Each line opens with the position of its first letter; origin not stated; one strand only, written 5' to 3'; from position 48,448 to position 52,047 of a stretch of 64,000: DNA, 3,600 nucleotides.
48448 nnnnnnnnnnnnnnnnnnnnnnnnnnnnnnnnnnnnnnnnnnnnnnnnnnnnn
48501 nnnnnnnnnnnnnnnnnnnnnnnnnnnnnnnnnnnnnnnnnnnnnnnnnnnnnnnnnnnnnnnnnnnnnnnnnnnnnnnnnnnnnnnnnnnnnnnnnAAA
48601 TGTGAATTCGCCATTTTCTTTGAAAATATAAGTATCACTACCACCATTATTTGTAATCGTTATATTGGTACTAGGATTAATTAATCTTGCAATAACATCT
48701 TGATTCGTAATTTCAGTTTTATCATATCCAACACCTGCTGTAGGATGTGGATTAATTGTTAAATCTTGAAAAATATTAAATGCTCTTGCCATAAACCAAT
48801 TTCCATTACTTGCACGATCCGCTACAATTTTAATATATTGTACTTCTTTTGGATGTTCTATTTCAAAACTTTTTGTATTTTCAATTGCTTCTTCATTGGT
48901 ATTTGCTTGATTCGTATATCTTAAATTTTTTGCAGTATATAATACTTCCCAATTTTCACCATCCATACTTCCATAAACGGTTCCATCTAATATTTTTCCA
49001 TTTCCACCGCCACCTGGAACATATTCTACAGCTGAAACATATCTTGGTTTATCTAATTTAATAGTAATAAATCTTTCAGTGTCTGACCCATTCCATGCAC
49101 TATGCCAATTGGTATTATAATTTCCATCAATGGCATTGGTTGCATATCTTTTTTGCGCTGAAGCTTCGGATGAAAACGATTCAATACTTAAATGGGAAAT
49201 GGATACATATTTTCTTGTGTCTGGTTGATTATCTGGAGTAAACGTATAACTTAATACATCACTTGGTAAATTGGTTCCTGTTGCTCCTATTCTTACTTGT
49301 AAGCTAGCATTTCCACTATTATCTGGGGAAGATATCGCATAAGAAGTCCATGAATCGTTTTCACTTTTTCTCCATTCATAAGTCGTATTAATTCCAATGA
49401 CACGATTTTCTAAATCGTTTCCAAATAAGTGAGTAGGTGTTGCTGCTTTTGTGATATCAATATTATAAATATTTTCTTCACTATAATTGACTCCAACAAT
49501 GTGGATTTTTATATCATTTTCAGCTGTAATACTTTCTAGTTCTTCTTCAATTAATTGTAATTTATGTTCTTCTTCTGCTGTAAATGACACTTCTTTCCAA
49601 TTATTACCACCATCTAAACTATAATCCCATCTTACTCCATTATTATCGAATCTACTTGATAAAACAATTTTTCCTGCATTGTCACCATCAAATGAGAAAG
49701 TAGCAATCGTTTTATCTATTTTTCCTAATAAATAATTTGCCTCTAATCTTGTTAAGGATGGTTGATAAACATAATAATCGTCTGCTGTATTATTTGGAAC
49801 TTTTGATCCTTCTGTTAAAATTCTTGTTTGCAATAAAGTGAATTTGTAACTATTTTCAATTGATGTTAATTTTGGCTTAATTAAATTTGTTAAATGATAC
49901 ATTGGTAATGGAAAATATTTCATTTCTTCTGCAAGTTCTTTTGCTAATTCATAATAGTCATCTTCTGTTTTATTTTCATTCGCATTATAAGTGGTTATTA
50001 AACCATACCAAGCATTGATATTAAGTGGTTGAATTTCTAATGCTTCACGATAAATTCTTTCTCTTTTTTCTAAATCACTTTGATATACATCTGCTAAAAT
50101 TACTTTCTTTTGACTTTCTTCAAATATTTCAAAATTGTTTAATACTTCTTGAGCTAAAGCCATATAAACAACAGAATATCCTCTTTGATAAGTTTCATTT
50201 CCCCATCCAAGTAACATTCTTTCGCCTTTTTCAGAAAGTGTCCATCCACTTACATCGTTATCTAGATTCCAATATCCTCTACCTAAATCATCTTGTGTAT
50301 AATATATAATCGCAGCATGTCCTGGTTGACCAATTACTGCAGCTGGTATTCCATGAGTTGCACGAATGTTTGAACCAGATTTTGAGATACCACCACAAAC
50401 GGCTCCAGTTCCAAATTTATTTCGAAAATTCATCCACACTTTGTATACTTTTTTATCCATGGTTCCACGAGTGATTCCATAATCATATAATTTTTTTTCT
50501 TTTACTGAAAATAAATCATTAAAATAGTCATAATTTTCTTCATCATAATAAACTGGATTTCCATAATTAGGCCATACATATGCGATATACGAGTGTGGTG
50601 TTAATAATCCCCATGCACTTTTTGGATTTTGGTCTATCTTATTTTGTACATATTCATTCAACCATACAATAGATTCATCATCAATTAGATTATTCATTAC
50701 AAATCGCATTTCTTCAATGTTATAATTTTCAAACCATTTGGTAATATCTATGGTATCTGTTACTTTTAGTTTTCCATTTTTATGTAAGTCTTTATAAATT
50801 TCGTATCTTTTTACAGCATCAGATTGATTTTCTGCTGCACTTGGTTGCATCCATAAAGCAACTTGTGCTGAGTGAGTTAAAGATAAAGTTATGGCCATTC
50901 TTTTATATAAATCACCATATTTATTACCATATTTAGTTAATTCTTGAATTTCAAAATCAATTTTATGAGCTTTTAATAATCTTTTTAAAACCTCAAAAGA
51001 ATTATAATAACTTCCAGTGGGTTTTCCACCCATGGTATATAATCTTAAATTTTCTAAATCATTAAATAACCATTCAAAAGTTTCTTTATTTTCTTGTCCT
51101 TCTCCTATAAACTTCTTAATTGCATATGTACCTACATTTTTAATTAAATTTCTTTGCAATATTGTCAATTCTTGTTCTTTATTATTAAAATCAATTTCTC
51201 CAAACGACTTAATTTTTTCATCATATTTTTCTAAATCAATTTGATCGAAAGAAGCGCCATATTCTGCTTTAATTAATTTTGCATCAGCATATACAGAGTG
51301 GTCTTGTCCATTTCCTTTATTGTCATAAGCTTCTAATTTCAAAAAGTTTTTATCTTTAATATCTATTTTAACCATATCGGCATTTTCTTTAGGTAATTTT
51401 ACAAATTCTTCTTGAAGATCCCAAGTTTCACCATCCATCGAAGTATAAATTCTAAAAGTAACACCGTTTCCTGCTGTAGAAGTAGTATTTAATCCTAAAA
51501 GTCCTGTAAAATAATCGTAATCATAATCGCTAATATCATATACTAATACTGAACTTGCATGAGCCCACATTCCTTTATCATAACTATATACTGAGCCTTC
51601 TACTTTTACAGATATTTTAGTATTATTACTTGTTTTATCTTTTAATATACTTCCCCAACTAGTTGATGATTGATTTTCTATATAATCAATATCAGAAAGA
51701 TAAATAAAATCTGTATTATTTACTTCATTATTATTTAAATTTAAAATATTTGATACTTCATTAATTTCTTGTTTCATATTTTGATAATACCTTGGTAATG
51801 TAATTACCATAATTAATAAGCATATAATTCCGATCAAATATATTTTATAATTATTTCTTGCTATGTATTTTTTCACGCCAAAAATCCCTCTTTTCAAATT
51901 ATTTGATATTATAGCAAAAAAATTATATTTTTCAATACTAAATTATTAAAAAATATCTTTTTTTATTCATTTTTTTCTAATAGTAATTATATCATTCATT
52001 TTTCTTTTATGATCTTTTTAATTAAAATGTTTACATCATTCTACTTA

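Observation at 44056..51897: Giant 2613-aa surface protein combining glycan-binding modules, a transglutaminase-like core and ~20 Ig-like repeats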

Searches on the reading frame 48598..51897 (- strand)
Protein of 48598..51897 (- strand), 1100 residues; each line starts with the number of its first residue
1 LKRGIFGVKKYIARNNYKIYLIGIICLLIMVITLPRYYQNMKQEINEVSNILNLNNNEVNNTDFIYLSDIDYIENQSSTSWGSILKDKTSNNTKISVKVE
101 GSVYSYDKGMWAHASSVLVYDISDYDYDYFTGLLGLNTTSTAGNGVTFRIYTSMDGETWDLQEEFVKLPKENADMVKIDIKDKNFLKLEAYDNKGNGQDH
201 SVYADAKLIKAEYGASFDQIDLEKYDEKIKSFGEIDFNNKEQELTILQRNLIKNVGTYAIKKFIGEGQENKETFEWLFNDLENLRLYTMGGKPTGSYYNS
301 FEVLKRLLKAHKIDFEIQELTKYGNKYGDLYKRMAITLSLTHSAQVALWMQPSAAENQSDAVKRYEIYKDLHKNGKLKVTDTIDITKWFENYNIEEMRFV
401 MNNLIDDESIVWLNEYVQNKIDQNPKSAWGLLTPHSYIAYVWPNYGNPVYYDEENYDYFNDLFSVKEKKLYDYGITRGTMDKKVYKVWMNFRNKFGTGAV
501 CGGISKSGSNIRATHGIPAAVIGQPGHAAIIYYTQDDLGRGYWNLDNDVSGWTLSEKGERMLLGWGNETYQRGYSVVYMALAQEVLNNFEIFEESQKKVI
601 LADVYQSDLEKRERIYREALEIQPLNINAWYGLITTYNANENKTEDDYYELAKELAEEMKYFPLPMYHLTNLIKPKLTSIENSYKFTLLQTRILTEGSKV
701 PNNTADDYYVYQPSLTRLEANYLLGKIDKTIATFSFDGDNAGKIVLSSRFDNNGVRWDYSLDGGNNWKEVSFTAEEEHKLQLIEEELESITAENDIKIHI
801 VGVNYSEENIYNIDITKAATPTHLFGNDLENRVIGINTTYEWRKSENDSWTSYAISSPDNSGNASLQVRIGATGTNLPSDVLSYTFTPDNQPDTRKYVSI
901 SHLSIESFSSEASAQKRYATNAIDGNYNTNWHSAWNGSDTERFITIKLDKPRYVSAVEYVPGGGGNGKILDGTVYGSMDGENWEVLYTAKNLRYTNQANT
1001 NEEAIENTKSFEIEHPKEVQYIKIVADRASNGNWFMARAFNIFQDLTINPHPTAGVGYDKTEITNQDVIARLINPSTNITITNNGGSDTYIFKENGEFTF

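Call 6: search_protein_families(library=pfam, proteins=[window:48598-51897:-], max_evalue=0.01)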
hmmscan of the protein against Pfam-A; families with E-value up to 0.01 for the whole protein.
window:48598-51897:- (1100 aa): 3 families
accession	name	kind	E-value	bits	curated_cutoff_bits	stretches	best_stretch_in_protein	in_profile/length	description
PF00754.31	F5_F8_type_C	-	1.2e-21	77.5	28.2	1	909-1038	5-124/127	F5/8 type C domain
PF08305.17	NPCBM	-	1.9e-19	70.4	23.9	1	65-208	3-136/137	NPCBM/NEW2 domain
PF21471.3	Reelin_subrepeat-B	-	0.00022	21.4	27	1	750-803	55-109/127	Reelin subrepeat B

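Call 10: search_protein_families(library=ncbifam, proteins=[window:48598-51897:-], max_evalue=1)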
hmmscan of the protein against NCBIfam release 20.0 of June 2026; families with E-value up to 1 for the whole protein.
window:48598-51897:- (1100 aa): 1 family
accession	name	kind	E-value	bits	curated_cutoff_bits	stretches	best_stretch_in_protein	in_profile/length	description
NF047619.1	NADase_discoid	domain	0.00016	21.8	38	1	909-962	5-58/130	NADase-type glycan-binding domain-containing protein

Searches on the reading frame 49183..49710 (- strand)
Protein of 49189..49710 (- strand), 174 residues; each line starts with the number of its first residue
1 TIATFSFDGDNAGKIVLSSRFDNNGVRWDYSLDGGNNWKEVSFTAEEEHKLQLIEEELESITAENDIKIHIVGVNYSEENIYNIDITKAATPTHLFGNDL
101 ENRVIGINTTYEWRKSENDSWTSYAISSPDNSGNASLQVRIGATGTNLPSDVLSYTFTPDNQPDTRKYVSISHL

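Call 9: search_protein_families(library=pfam, proteins=[window:49189-49710:-], max_evalue=10)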
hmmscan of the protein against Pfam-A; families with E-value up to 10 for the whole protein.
seq(174 aa): 6 families
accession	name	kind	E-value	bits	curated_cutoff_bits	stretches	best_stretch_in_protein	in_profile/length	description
PF21471.3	Reelin_subrepeat-B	-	0.00022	21.4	27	1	21-75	55-110/127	Reelin subrepeat B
PF15902.12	Sortilin-Vps10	-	0.026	13.8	33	1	9-47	402-440/446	Sortilin, neurotensin receptor 3,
PF03174.19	CHB_HEX_C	-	0.032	14.6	23.6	1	17-42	26-51/76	Chitobiase/beta-hexosaminidase C-terminal domain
PF17962.7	bMG6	-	0.052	14.1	23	1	82-139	17-74/112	Bacterial macroglobulin domain 6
PF03404.22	Mo-co_dimer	-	0.096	13.1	22.7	1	26-56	46-76/138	Mo-co oxidoreductase dimerisation domain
PF02012.26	BNR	-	3.4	8.5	27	1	30-39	2-11/12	BNR/Asp-box repeat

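Call 65: search_solved_structures(query=window:49183-49692:-, max_evalue=10)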
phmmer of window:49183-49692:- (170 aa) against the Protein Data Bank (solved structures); distinct sequences matched with E-value up to 10: 1.
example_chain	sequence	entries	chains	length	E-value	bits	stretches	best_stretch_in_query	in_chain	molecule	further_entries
1ogp_A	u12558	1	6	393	1.4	12.2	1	21-41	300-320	SULFITE OXIDASE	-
